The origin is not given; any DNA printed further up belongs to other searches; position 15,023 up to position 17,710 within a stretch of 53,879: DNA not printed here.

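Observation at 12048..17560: Cyclase-TPR / soluble PAP2-like / signal-less S8 protease cassette: candidate uncharacterised signalling or conflict system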

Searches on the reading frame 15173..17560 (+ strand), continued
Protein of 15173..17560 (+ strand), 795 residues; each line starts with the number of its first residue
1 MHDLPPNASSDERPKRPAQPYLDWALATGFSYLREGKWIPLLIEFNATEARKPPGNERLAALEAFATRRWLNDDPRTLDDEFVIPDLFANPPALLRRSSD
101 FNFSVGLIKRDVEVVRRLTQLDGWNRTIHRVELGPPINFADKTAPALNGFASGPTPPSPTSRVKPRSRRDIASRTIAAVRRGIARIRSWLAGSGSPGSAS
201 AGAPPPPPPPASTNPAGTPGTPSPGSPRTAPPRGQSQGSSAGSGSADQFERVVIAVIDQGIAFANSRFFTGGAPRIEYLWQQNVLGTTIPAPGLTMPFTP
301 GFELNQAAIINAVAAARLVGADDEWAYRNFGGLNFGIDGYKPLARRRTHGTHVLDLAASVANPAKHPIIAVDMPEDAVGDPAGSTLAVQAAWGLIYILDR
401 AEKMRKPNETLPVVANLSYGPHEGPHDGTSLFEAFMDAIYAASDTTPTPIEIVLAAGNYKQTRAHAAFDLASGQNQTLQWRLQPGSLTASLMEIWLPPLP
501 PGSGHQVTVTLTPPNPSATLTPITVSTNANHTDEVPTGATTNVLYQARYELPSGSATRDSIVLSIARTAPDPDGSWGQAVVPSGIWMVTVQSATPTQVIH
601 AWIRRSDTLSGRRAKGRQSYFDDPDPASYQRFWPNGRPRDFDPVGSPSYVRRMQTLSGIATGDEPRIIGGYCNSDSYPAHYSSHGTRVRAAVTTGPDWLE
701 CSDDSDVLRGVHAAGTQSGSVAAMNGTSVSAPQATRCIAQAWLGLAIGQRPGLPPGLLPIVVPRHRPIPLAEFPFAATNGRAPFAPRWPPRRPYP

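Call 30: predict_structure(alignment_id=A1)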
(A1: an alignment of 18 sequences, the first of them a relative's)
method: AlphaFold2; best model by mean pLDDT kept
length: 795 residues; sequences in the alignment: 18
mean_pLDDT: 69.2   pTM: 0.76
mean pLDDT of the five models: 69.2, 67.2, 64.4, 62.9, 62.8
residues with pLDDT >= 90: 173; 70-90: 310; 50-70: 96; < 50: 216
segments of 3 or more residues with pLDDT < 50: 1-12, 142-174, 187-245, 285-295, 338-347, 376-384, 420-425, 458-461, 606-616, 656-661, 682-726, 786-795
pLDDT, mean of each block of 10 residues (from residue 1): 35 68 85 80 94 92 94 80 90 89 94 91 92 80 36 34 32 52 50 30 32 34 36 37 54 88 77 86 52 55 86 85 78 53 45 74 84 59 63 93 92 82 54 89 91 69 79 93 81 81 76 90 89 82 88 79 88 70 94 87 61 55 83 76 82 56 69 63 36 37 32 28 49 83 80 69 78 73 51 31
secondary structure, 60 per line:
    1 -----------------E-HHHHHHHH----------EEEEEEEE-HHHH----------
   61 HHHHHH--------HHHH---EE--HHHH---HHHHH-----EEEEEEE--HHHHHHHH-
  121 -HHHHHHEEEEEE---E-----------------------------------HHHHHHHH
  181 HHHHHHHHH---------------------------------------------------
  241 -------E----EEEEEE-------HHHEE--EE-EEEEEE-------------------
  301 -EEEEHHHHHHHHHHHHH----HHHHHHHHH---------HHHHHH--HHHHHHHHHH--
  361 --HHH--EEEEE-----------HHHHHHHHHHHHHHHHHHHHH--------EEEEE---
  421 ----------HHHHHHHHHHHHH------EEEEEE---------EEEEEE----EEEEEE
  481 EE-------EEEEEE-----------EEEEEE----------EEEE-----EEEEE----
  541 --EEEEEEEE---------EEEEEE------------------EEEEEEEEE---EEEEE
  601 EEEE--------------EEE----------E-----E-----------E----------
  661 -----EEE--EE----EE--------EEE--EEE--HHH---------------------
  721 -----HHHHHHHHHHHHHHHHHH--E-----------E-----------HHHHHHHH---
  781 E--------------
elements in order (helices of 4 or more, strands of 3 or more residues): H20-27 E38-45 H47-50 H61-66 H75-78 H86-89 H93-97 E103-109 H112-119 H122-127 E128-133 H173-189 E253-258 E276-281 E302-305 H306-318 H323-331 H341-346 H349-358 E368-372 H384-404 E413-417 H431-443 E450-455 E465-470 E475-482 E490-495 E507-512 E523-526 E532-536 E543-550 E560-565 E584-592 E596-604 E619-621 E666-668 E687-689 E692-694 H726-743 H770-777
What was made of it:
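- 15173..17560 (+): Gene 3: a Csp-like subtilase of 795 aa. Layout: family-specific N-domain (aa 1-141, nt 15173-15595), disordered P/G/S linker (aa 142-245, nt 15596-15907), catalytic domain part 1 with D258, H349 and N458 (nt 15920-16564), jellyroll-type beta insertion (aa ~465-605, nt 16565-16987) and catalytic part 2 with S728 (nt 16988-17557). The Shine-Dalgarno GGAG lies inside the last PAP2 codons. AF2 model (call 30).
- On Csp subtilases: A confidently folded N-domain (aa 13-140) lies in the right position (call 30).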

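Call 34: fold_search(model_id=the predicted structure, library=pdb)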
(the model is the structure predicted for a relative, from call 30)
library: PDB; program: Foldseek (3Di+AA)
matches with E <= 10: 948; with E <= 0.001: 11
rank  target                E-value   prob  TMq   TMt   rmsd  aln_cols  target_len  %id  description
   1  4i0w_B                1.1e-15  1.00  0.35  0.57   8.3       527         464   16  Structure of the Clostridium Perfringens CspB protease (released 2013-04-03)
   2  4i0w_D                2.0e-15  1.00  0.35  0.55   8.2       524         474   16  Structure of the Clostridium Perfringens CspB protease (released 2013-04-03)
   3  9pr9_B                8.9e-15  1.00  0.34  0.52   9.9       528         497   14  Crystal structure of the Clostridiodes difficile CspA homodimer (released 2026-01-21)
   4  9pr8_D                1.2e-14  1.00  0.34  0.48   8.1       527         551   15  Crystal Structure of the Clostridiodes difficile CspC-CspA heterodimer. (released 2026-01-21)
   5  9pr9_A                1.6e-14  1.00  0.33  0.47   9.3       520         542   15  Crystal structure of the Clostridiodes difficile CspA homodimer (released 2026-01-21)
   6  9pr9_D                2.5e-14  1.00  0.33  0.50   9.4       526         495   14  Crystal structure of the Clostridiodes difficile CspA homodimer (released 2026-01-21)
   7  9pr8_C                5.2e-14  1.00  0.35  0.48   7.7       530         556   14  Crystal Structure of the Clostridiodes difficile CspC-CspA heterodimer. (released 2026-01-21)
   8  6mw4                  5.8e-14  1.00  0.33  0.45   6.6       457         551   14  Structure of pseudoprotease CspC from Clostridioides difficile (released 2019-06-26)
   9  9pr8_A                8.6e-14  1.00  0.35  0.50   8.5       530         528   15  Crystal Structure of the Clostridiodes difficile CspC-CspA heterodimer. (released 2026-01-21)
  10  9pr9_C                1.4e-13  1.00  0.33  0.47   8.6       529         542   15  Crystal structure of the Clostridiodes difficile CspA homodimer (released 2026-01-21)
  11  9pr8_B                1.4e-11  1.00  0.34  0.49   8.6       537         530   15  Crystal Structure of the Clostridiodes difficile CspC-CspA heterodimer. (released 2026-01-21)
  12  6ek5_BH               1.3e-03  0.72  0.09  0.24  11.3       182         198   10  Near-atomic resolution structure of a plant geminivirus determined by electron cryo-microscopy. (released 2017-10-11)
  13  8aj8_B                2.5e-03  0.20  0.10  0.13  22.0       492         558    9  Structure of p110 gamma bound to the p84 regulatory subunit (released 2023-03-22)
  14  6wpx_A                2.6e-03  0.35  0.12  0.18  18.7       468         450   10  Crystal structure of Bacillus licheniformis lipase BlEst2 in propetide form (released 2021-06-09)
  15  6s00_A                2.6e-03  0.28  0.11  0.15  19.4       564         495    7  Crystal structure of an inverting family GH156 exosialidase from uncultured bacterium pG7 in complex with N-acetylneur (released 2019-11-06)
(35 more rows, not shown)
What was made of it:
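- On Csp subtilases: The top 11 Foldseek hits are all CspB, CspA or CspC (calls 30, 34).
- Checked: The long N458-S728 spacing is a Csp-type jellyroll insertion (calls 30, 34).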

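Call 43: search_dna_similar(query=window:15173-17557:+, collection=plasmids, mode=protein, max_rows=25)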
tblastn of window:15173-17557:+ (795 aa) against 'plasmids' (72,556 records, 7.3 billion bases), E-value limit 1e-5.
Records with a match: 49; places in all: 50; records where one place covers at least 80% of the query: 0.
Best place of each record, by identity: <60% 49.
By first word of the organism name: Phaeobacter 21; Rhizobium 6; Bacillus 4; Paracoccus 3; Sinorhizobium 2; Caballeronia 1; Paraburkholderia 1; Bosea 1; Roseibium 1; Terrarubrum 1; and 8 more.
By predicted mobility (MOB-suite, as given by PLSDB): non-mobilizable 30; conjugative 17; mobilizable 2.
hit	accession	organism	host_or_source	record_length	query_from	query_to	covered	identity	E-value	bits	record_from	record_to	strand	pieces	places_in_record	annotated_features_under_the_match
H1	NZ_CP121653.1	Rhizobium sp. CB3171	Calliandra calothyrsus,cell culture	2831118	250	740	62%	35.5%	6e-67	249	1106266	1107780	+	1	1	record has no annotation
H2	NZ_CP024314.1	Rhizobium sp. NXC24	Phaseolus vulgaris,cell culture,plant ...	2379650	250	739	62%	35.4%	5e-67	250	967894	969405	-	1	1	record has no annotation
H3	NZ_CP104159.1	Rhizobium sp. CB3060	Leucaena leucocephala,cell culture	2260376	250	740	62%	35.1%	2e-66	248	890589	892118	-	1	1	record has no annotation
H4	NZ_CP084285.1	Caballeronia zhejiangensis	Anasa tristis,Cell culture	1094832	252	739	61%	33.6%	6e-48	192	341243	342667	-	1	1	none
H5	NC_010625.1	Paraburkholderia phymatum STM815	-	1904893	252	741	62%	32.8%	7e-52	204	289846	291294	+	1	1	record has no annotation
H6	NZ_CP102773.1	Bosea sp. NBC_00550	-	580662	252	739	61%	32.4%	1e-46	187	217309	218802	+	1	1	S8 family serine peptidase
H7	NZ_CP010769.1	Phaeobacter piscinae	cell culture,fish larvae aquaculture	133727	252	740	62%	31.9%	3e-41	171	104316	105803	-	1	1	S8 family serine peptidase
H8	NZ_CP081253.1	Phaeobacter inhibens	-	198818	252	740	62%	31.7%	2e-41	172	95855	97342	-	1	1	S8 family serine peptidase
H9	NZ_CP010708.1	Phaeobacter inhibens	cell culture,algae aquaculture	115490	252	740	62%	31.7%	3e-41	171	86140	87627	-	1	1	S8 family serine peptidase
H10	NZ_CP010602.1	Phaeobacter inhibens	cell culture,clam larvae aquaculture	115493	252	740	62%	31.7%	3e-41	171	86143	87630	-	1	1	S8 family serine peptidase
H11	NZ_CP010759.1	Phaeobacter inhibens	cell culture,clam larvae aquaculture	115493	252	740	62%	31.7%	3e-41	171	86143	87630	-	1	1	S8 family serine peptidase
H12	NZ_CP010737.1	Phaeobacter inhibens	cell culture,clam larvae aquaculture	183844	252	740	62%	31.7%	1e-39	166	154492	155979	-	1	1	S8 family serine peptidase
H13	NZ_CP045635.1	Roseibium aggregatum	-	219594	250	739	62%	31.5%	6e-54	210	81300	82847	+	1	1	S8 family serine peptidase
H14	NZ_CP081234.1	Phaeobacter inhibens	-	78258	252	740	62%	31.5%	2e-40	169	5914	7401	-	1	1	S8 family serine peptidase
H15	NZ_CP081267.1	Phaeobacter inhibens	-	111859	252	740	62%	31.5%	2e-40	169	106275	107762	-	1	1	S8 family serine peptidase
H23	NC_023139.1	Phaeobacter gallaeciensis DSM 26640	-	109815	252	740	62%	31.5%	3e-40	168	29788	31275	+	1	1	S8 family serine peptidase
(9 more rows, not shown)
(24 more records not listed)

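Call 44: get_annotated_region(hit=H23, flank=8000)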
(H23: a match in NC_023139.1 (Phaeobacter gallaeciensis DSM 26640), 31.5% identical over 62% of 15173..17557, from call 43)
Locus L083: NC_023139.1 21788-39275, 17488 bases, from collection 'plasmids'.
description: Phaeobacter gallaeciensis DSM 26640 plasmid pGal_C110, complete sequence
organism: Phaeobacter gallaeciensis DSM 26640 (NCBI taxid 1423144)
taxonomy: Bacteria; Pseudomonadota; Alphaproteobacteria; Rhodobacterales; Roseobacteraceae; Phaeobacter; Phaeobacter gallaeciensis; Phaeobacter gallaeciensis DSM 26640
host: -; source: -; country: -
typing (MOB-suite, as given by PLSDB): non-mobilizable; replicon rep_cluster_636
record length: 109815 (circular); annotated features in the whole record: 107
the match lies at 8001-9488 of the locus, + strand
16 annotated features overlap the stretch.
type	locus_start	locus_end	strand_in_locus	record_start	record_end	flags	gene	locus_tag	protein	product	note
CDS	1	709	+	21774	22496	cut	-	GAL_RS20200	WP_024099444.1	FCD domain-containing protein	-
CDS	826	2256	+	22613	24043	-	-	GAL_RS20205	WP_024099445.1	NAD-dependent succinate-semialdehyde dehydrogenase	-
CDS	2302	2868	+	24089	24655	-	-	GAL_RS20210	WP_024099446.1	3-hydroxyanthranilate 3,4-dioxygenase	-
CDS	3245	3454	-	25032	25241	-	-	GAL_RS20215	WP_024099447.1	hypothetical protein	-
CDS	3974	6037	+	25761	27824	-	-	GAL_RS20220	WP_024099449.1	winged helix-turn-helix domain-containing protein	GO:0000160 - phosphorelay signal transduction system [Evidence IEA]; GO:0006355 - regulation of DNA-templated ...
CDS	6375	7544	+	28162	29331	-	-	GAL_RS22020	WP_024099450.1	phosphatase PAP2 family protein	-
CDS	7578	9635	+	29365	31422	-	-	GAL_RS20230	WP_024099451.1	S8 family serine peptidase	GO:0006508 - proteolysis [Evidence IEA]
CDS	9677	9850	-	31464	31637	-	-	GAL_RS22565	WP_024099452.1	hypothetical protein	-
CDS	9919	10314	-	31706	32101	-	-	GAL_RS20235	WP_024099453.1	hypothetical protein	-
CDS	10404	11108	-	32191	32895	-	-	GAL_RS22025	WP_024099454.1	hypothetical protein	-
CDS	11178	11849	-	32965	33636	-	-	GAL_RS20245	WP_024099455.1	hypothetical protein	-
CDS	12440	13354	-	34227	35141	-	-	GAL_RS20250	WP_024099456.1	MurR/RpiR family transcriptional regulator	GO:0006355 - regulation of DNA-templated transcription [Evidence IEA]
CDS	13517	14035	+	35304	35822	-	-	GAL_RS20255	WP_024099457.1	TRAP transporter small permease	-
CDS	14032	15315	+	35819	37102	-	-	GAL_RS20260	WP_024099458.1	TRAP transporter large permease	GO:0008643 - carbohydrate transport [Evidence IEA]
CDS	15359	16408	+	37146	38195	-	-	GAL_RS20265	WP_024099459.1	DctP family TRAP transporter solute-binding subunit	GO:0006810 - transport [Evidence IEA]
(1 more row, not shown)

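Call 45: get_annotated_region(hit=H6, flank=8000)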
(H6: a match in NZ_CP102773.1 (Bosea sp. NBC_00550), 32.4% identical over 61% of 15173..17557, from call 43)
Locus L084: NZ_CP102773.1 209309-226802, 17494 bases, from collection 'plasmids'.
description: Bosea sp. NBC_00550 plasmid pNBC550, complete sequence
organism: Bosea sp. NBC_00550 (NCBI taxid 2969621)
taxonomy: Bacteria; Pseudomonadota; Alphaproteobacteria; Hyphomicrobiales; Boseaceae; Bosea; Bosea sp. NBC 00550
host: -; source: -; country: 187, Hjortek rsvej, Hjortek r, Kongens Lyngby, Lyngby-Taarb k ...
typing (MOB-suite, as given by PLSDB): non-mobilizable
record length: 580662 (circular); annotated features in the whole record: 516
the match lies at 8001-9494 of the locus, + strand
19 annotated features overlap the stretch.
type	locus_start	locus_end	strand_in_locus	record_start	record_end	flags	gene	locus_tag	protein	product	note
CDS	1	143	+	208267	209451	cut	-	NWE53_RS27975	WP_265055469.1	MFS transporter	GO:0055085 - transmembrane transport [Evidence IEA]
CDS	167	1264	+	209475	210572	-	-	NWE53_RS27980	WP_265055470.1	alpha/beta hydrolase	-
CDS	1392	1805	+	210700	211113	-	-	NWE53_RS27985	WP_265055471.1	cyclophilin-like fold protein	-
CDS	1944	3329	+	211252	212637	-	-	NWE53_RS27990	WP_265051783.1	IS1182 family transposase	-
CDS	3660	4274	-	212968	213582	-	-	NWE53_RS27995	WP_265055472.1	helix-turn-helix transcriptional regulator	GO:0006355 - regulation of DNA-templated transcription [Evidence IEA]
CDS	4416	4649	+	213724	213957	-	-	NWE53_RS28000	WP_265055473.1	hypothetical protein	-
CDS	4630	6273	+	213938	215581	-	-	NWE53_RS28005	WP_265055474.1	hypothetical protein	-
CDS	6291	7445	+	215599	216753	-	-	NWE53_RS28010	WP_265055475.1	phosphatase PAP2 family protein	-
CDS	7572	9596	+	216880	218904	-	-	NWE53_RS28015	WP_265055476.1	S8 family serine peptidase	-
CDS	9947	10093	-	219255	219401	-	-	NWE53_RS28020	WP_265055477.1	hypothetical protein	-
CDS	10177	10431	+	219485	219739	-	-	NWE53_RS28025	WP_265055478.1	hypothetical protein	-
CDS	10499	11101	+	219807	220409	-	-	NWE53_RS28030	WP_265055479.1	LysE family translocator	-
CDS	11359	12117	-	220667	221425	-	-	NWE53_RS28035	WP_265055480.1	SDR family NAD(P)-dependent oxidoreductase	-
CDS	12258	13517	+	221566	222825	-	-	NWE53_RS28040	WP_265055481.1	extracellular solute-binding protein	-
CDS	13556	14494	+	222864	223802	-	-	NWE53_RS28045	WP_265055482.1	sugar ABC transporter permease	-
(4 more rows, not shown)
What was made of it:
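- Copies lie on plasmids and chromids of Rhizobium, Paraburkholderia, Bosea and 21 Phaeobacter plasmids (calls 43-45).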

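Call 68: search_dna_similar(query=window:15173-17557:+, collection=phages, mode=protein, max_rows=8)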
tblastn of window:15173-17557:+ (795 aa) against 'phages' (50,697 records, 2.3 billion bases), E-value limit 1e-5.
No match.
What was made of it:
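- No phage carries a relative (call 68).
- Tried and rejected: Phage origin. tblastn of S8 against 50,697 phage records found nothing (call 68).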

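Call 79: search_protein_families(library=pfam, proteins=[L084:4630-6273:+, L083:3974-6037:+], max_evalue=0.001)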
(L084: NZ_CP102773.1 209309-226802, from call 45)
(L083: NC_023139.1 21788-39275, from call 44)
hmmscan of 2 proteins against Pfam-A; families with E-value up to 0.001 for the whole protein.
L084:4630-6273:+ (547 aa): 2 families
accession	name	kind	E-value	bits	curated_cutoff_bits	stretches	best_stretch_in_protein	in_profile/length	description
PF07719.23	TPR_2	-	9.1e-05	22.7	27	0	313-331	14-32/34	Tetratricopeptide repeat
PF14559.12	TPR_19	-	0.00024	21.8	25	0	315-344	6-35/68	Tetratricopeptide repeat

L083:3974-6037:+ (687 aa): 6 families
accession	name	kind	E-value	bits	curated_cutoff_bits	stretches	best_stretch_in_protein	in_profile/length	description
PF00486.34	Trans_reg_C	-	4.6e-14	52.7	26.2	1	33-106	1-77/77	Transcriptional regulatory protein, C terminal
PF14559.12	TPR_19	-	7.7e-06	26.6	25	0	599-654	2-57/68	Tetratricopeptide repeat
PF07719.23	TPR_2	-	7.6e-05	23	27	0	625-654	4-33/34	Tetratricopeptide repeat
PF13432.12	TPR_16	-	0.00015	22.6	32.7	0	531-578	11-57/65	Tetratricopeptide repeat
PF13431.12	TPR_17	-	0.00028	21.4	24.4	0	540-566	2-28/34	Tetratricopeptide repeat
PF00515.34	TPR_1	-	0.00035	20.7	27.8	0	500-515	19-34/34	Tetratricopeptide repeat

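Call 85: search_protein_families(library=padloc, alignment_id=A6, max_evalue=0.00001)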
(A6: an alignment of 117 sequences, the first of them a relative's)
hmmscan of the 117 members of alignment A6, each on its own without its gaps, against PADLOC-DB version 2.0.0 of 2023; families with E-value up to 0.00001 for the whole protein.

A. member 1, L005:2530-3360:+ (277 aa): 0 families

B. families by the number of members that match (of 117 scanned): 29 families (the first 25 are shown)
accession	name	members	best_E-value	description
PDLC04135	mad3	5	2.6e-54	mads_3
PDLC04140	mad8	5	7e-20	mads_8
PDLC02914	ATPase-Toprim_I-B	3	1.6e-14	-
PDLC02980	AriA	3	1.2e-11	-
PDLC01995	RtcR_PspF2--CARF_AAA_HTH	1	2.7e-99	-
PDLC01994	RtcR_PspF1--CARF_AAA_HTH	1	5.3e-52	-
PDLC01993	RtcR--CARF_AAA_HTH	1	7.9e-47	-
PDLC03613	REase_MTase_IIG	1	7.6e-20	Type IIG restriction enzyme-methyltransferase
PDLC03622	REase_MTase_IIG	1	1.8e-17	Type IIG restriction enzyme-methyltransferase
PDLC04134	mad2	1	9e-17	mads_2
PDLC02926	HTH_VI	1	1.9e-13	-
PDLC03614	REase_MTase_IIG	1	3.4e-09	Type IIG restriction enzyme-methyltransferase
PDLC03954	RmrA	1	4.1e-09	-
PDLC04142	capH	1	1.7e-08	capH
PDLC03338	MTase_II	1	4.8e-08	Type II methyltransferase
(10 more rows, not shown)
